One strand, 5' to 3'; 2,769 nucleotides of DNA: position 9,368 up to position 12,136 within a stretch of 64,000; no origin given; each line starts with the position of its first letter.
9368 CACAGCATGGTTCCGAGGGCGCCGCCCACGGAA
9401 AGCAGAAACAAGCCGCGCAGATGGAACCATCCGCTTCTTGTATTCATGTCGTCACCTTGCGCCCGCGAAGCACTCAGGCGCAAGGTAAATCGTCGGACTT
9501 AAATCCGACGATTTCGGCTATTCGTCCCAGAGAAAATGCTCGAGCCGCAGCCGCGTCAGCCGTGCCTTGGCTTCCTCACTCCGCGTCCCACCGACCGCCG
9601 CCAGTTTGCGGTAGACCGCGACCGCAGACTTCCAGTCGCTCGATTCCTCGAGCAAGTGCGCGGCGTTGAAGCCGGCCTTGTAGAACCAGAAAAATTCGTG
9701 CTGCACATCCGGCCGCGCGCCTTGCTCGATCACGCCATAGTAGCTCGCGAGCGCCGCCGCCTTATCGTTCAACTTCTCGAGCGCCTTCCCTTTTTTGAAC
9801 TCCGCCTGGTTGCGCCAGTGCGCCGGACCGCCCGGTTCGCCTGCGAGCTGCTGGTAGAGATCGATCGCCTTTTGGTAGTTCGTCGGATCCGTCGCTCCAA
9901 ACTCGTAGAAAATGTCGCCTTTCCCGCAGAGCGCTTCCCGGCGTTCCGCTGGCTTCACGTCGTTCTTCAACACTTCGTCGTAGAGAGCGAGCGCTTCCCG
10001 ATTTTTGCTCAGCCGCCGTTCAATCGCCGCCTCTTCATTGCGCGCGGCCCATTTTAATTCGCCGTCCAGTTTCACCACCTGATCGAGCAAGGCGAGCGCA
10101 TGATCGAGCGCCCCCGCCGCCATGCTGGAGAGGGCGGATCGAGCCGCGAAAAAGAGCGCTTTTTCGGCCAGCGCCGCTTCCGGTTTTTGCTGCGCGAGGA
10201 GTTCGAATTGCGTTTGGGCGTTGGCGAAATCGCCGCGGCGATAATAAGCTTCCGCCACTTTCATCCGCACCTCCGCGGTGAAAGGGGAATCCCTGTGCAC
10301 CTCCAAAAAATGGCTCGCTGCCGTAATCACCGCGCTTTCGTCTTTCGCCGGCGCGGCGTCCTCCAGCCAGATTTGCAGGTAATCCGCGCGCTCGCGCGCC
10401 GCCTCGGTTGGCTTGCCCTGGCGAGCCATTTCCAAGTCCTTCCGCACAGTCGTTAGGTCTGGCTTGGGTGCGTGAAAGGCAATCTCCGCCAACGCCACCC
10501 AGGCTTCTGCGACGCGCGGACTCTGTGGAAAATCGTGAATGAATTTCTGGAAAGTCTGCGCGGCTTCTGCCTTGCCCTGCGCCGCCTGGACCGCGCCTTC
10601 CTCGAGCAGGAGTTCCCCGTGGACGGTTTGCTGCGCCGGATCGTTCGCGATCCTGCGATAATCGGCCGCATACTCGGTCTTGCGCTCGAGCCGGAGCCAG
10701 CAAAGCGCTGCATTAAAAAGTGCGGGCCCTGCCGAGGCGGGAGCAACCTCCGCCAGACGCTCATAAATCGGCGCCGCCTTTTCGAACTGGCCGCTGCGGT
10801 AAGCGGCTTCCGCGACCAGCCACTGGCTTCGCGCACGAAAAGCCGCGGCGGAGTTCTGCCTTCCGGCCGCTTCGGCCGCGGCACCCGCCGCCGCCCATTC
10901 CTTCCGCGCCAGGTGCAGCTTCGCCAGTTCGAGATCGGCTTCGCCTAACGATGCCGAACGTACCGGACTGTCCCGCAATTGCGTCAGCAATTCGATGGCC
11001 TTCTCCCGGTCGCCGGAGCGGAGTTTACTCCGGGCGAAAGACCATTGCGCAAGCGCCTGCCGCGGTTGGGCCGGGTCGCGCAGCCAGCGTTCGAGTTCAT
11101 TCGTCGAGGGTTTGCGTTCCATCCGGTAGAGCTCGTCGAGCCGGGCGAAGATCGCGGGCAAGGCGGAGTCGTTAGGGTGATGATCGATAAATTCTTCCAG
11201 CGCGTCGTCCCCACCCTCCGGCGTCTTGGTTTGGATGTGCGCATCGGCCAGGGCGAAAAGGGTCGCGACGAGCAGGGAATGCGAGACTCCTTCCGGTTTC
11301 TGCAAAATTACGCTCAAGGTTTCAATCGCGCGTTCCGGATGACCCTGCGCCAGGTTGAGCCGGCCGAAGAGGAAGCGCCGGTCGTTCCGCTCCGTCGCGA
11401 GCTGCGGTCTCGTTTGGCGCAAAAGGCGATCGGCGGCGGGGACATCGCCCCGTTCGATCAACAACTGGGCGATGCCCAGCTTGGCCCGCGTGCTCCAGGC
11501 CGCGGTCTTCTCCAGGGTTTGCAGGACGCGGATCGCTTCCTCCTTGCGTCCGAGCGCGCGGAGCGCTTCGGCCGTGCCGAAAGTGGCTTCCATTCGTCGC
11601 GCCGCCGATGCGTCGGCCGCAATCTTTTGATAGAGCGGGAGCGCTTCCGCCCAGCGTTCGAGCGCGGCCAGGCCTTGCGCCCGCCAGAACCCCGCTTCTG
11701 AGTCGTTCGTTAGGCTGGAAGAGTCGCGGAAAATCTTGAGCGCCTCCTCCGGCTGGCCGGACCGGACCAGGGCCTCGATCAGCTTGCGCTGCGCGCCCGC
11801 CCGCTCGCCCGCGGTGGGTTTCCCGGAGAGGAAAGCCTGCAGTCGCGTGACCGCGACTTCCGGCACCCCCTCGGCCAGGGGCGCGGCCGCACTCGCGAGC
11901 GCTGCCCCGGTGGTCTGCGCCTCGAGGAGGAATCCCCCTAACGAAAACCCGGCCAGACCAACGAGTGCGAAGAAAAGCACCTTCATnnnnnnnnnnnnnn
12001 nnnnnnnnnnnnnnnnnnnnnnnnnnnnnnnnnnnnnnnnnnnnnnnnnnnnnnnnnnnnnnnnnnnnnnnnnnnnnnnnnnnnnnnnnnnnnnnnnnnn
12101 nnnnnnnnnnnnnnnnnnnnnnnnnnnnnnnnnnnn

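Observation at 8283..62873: Hyper-abundant, strand-neutral 8/9-mer (G)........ at about 1 copy per kb: a DNA-uptake-sequence-like genomic signal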

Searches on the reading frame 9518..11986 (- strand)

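Call 11: search_protein_families(library=pfam, proteins=[window:9518-11986:-])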
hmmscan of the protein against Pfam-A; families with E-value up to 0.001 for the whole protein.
window:9518-11986:- (822 aa): 15 families
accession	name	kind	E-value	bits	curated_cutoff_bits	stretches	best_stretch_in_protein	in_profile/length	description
PF13174.12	TPR_6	-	1.8e-20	72.5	26.3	0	464-489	7-33/33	Tetratricopeptide repeat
PF13432.12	TPR_16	-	1.1e-19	70.9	32.7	0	656-715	7-58/65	Tetratricopeptide repeat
PF13428.12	TPR_14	-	8.6e-17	60.4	23.5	0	387-420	3-36/44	Tetratricopeptide repeat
PF14559.12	TPR_19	-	2.8e-13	50.4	25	0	107-161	2-54/68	Tetratricopeptide repeat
PF13176.12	TPR_7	-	4.2e-12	45.6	27.9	0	393-416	7-30/36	Tetratricopeptide repeat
PF12895.13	ANAPC3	-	5.8e-12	46.2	27.2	0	70-121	30-81/82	Anaphase-promoting complex, cyclosome, subunit 3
PF13424.12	TPR_12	-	3.3e-08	34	30.1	0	103-156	10-69/77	Tetratricopeptide repeat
PF13525.12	YfiO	-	1.6e-07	31.7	25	0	558-621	29-92/203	Outer membrane lipoprotein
PF07719.23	TPR_2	-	3.2e-07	30.4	27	0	389-416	5-32/34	Tetratricopeptide repeat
PF13181.12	TPR_8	-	2.6e-06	27.6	25.7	0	385-417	1-33/34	Tetratricopeptide repeat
PF09976.15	TPR_21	-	3.1e-05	24.2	25.5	0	541-639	46-141/193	Tetratricopeptide repeat-like domain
PF25064.1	ARM_TT21_5th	-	3.8e-05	24.4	27.8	0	43-109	18-83/117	TT21 fifth ARM repeats domain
PF20308.4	TPR-S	-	7e-05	23.8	27.6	0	297-355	8-65/102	Tetratricopeptide Repeats-Sensor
PF01535.26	PPR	-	0.00024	21.6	25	0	69-87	6-24/31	PPR repeat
PF10602.15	RPN7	-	0.00074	19.7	29.6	0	323-405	48-133/174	26S proteasome subunit RPN7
